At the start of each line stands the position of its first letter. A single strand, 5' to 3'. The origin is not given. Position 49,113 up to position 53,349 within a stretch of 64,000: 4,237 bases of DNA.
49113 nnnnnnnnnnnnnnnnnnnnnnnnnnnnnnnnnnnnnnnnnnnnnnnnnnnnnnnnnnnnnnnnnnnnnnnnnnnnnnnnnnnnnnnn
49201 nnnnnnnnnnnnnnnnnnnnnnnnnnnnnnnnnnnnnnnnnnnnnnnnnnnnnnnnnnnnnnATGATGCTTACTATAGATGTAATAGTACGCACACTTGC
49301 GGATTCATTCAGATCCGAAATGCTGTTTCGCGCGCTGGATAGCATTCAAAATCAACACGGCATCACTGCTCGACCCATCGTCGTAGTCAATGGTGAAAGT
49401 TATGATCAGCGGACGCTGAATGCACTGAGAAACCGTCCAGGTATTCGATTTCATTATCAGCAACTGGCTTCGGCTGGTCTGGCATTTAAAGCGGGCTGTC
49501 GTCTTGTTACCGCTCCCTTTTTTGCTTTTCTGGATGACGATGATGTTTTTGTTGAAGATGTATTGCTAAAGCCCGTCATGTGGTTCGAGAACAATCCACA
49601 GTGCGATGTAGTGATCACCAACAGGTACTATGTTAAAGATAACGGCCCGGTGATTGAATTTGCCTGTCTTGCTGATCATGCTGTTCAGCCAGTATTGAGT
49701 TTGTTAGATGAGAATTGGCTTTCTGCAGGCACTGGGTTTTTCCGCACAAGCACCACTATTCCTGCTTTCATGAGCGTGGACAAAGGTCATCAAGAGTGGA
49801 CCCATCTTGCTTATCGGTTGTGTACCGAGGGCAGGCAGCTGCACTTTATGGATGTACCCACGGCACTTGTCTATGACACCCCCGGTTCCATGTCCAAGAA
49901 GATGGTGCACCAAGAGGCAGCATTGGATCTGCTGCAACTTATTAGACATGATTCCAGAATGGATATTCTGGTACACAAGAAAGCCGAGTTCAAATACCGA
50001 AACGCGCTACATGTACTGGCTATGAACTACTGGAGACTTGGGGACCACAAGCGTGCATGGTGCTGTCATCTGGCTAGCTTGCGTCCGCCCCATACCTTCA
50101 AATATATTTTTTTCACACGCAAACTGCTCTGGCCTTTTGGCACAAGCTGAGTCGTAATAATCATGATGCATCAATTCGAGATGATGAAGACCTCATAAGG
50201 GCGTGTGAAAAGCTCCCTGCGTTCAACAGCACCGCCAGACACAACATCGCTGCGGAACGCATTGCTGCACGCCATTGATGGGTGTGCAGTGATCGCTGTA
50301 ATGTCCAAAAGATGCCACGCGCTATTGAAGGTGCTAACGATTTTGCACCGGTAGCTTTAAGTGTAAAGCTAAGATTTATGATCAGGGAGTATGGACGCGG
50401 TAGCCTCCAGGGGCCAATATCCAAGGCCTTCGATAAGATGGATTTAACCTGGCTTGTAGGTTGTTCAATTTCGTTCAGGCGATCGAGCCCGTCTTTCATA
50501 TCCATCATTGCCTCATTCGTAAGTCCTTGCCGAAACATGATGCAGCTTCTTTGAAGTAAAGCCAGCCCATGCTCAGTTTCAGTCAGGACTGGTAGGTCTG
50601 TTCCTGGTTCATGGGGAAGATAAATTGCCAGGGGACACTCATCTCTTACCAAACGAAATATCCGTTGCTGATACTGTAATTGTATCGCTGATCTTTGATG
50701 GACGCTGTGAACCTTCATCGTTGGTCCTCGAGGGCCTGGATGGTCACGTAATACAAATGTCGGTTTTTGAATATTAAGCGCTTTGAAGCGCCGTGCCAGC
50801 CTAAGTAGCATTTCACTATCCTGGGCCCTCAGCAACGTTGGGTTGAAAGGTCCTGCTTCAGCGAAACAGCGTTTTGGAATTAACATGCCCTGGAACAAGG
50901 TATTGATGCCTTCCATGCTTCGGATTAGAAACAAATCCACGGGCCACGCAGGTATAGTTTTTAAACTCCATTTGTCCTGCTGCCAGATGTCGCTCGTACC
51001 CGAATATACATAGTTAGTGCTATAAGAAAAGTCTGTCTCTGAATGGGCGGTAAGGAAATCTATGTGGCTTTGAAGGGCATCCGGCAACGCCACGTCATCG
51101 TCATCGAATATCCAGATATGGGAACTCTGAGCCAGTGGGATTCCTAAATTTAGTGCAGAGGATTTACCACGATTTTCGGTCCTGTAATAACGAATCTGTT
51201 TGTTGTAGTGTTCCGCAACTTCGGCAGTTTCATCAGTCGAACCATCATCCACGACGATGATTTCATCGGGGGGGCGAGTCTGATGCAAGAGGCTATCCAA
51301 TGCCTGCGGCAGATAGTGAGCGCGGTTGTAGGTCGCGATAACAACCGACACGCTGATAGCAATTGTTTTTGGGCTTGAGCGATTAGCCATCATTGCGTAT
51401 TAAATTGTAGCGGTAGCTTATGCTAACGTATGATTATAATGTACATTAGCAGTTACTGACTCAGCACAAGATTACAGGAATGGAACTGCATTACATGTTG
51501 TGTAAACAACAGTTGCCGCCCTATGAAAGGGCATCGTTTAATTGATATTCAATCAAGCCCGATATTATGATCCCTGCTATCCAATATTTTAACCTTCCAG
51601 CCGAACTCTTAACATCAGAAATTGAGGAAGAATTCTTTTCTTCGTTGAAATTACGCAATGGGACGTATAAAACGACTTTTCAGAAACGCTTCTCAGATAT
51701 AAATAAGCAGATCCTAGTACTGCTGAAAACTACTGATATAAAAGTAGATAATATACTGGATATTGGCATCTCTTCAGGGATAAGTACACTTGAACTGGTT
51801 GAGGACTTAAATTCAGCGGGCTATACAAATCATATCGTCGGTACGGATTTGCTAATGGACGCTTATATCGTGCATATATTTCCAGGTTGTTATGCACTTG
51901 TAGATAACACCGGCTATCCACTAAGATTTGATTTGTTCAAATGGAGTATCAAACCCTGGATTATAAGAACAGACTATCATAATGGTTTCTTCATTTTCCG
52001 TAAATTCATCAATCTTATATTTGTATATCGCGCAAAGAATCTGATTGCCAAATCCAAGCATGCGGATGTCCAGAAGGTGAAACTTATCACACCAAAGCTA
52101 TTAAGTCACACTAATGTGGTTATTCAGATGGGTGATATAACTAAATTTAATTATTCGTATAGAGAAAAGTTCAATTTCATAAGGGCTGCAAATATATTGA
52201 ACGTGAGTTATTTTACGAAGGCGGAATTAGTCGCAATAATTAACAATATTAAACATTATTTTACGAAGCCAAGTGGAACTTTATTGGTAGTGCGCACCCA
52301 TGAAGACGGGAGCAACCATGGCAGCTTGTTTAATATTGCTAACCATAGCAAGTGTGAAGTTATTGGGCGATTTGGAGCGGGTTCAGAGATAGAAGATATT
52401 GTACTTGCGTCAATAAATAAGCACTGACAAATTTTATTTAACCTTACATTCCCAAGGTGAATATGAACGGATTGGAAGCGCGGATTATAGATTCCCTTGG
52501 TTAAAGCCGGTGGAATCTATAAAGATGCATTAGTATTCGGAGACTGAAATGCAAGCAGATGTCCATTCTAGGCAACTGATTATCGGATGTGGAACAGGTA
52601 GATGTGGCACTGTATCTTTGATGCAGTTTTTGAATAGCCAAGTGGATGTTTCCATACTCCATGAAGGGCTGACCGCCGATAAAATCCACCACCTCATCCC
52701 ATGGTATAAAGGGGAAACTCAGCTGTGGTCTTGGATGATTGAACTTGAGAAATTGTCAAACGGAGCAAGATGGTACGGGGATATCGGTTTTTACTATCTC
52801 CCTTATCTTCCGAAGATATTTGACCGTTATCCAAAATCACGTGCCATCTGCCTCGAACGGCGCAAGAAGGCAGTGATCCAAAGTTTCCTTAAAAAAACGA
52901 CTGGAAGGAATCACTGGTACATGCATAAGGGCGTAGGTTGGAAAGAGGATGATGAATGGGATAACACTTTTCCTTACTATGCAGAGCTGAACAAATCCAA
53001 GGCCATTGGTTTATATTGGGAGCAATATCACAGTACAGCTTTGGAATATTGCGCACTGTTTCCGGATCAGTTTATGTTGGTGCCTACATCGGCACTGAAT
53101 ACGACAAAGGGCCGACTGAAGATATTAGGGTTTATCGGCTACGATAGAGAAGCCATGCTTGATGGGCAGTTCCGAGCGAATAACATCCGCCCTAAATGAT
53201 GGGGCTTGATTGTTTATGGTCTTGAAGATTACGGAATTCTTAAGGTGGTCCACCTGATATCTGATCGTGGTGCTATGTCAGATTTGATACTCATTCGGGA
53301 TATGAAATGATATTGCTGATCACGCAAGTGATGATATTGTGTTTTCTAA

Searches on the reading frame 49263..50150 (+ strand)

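Call 9: search_protein_families(library=ncbifam, proteins=[window:49263-50150:+], max_evalue=0.00001)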
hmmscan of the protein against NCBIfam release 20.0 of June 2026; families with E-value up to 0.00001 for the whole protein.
window:49263-50150:+ (295 aa): 1 family
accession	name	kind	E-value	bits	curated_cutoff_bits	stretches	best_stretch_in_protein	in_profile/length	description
NF041875.1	EPS_EpsD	equivalog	8.5e-06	25.4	370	0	17-249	10-252/325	exopolysaccharide biosynthesis glycosyltransferase EpsD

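Call 71: search_protein_families(library=pfam, proteins=[window:49263-50147:+], max_evalue=0.001)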
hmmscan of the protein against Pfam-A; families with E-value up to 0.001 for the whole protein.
window:49263-50147:+ (295 aa): 2 families
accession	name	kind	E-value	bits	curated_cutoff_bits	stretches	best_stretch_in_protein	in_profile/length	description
PF00535.33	Glycos_transf_2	-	7e-09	36.3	23.3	1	18-129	10-123/168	Glycosyl transferase family 2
PF13641.12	Glyco_tranf_2_3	-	3e-05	24.6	27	1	19-218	14-224/230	Glycosyltransferase like family 2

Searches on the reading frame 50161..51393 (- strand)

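Call 9: search_protein_families(library=ncbifam, proteins=[window:50161-51393:-], max_evalue=0.00001)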
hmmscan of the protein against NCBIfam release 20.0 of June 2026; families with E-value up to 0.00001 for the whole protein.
window:50161-51393:- (410 aa): 20 families
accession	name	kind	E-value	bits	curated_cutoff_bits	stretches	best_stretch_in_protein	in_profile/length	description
NF041875.1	EPS_EpsD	equivalog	5.2e-26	91.8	370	1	15-119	1-109/325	exopolysaccharide biosynthesis glycosyltransferase EpsD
NF007482.0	PRK10073.1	equivalog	7.4e-19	67.9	423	1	13-138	6-134/334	glycosyltransferase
TIGR04283.1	glyco_like_mftF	equivalog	6.2e-17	61.9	182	1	15-208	1-178/221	TIGR04283 family arsenosugar biosynthesis glycosyltransferase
NF038302.1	EPS_HpsE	equivalog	1.7e-16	60.1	300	1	14-119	2-116/307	hormogonium polysaccharide biosynthesis glycosyltransferase HpsE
NF047683.1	TeichurnBiosyTuaG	equivalog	1.6e-15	57.4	400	1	14-128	7-123/252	teichuronic acid biosynthesis protein TuaG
TIGR03937.1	PgaC_IcaA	equivalog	4.9e-15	55.4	422.3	1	12-114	44-150/407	poly-beta-1,6-N-acetyl-D-glucosamine synthase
NF050050.1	ProtGlycPglI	equivalog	9.7e-14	51.4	500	1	15-112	4-106/306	GalNAc(5)-diNAcBac-PP-undecaprenol beta-1,3-glucosyltransferase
NF053739.1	GlytfEpsEBac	equivalog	2.7e-13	49.5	450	1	15-122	3-115/265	glycosyltransferase EpsE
TIGR03965.1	mycofact_glyco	equivalog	4.2e-13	49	280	1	12-102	73-166/467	mycofactocin biosynthesis glycosyltransferase MftF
TIGR04440.1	glyco_TIGR04440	domain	4.9e-12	46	70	1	15-131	2-123/215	TIGR00180 family glycosyltransferase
NF007453.0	PRK10018.1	equivalog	6e-11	42.5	382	1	15-203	8-193/280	colanic acid biosynthesis glycosyltransferase WcaA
NF038299.1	EPS_HpsN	equivalog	1.9e-10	40.2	425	1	14-114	2-106/317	hormogonium polysaccharide biosynthesis glycosyltransferase HpsN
TIGR04017.1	WcaA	equivalog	2.3e-10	40.5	495.75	1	15-202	7-191/279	colanic acid biosynthesis glycosyltransferase WcaA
NF041394.1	GtaseAglG_Halo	equivalog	4.3e-10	39.4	440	1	14-112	2-105/304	glucosyl-dolichyl phosphate glucuronosyltransferase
NF050113.1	gal_furan_GlfT1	equivalog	7.7e-10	38.6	330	1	16-116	2-107/290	galactofuranosyltransferase GlfT1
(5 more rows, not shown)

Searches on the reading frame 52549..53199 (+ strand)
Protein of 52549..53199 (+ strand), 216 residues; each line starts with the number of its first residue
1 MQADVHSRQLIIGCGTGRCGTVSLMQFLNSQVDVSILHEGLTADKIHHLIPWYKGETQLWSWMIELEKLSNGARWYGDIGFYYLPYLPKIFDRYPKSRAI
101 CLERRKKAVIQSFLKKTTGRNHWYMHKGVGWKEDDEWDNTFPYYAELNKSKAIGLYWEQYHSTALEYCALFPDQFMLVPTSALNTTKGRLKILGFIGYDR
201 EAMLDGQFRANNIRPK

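Call 9: search_protein_families(library=ncbifam, proteins=[window:52549-53199:+], max_evalue=0.00001)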
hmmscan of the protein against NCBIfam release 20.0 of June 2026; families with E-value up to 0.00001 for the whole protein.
window:52549-53199:+ (216 aa): 0 families

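Call 71: search_protein_families(library=pfam, proteins=[window:52549-53196:+], max_evalue=0.001)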
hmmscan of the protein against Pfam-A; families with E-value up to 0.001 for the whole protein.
window:52549-53196:+ (216 aa): 2 families
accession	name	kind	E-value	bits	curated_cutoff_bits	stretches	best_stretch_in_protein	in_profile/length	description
PF17784.7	Sulfotransfer_4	-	4.6e-05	23.8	22.8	1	11-134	2-128/215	Sulfotransferase domain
PF13469.12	Sulfotransfer_3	-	0.00011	23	27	0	65-141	92-172/216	Sulfotransferase family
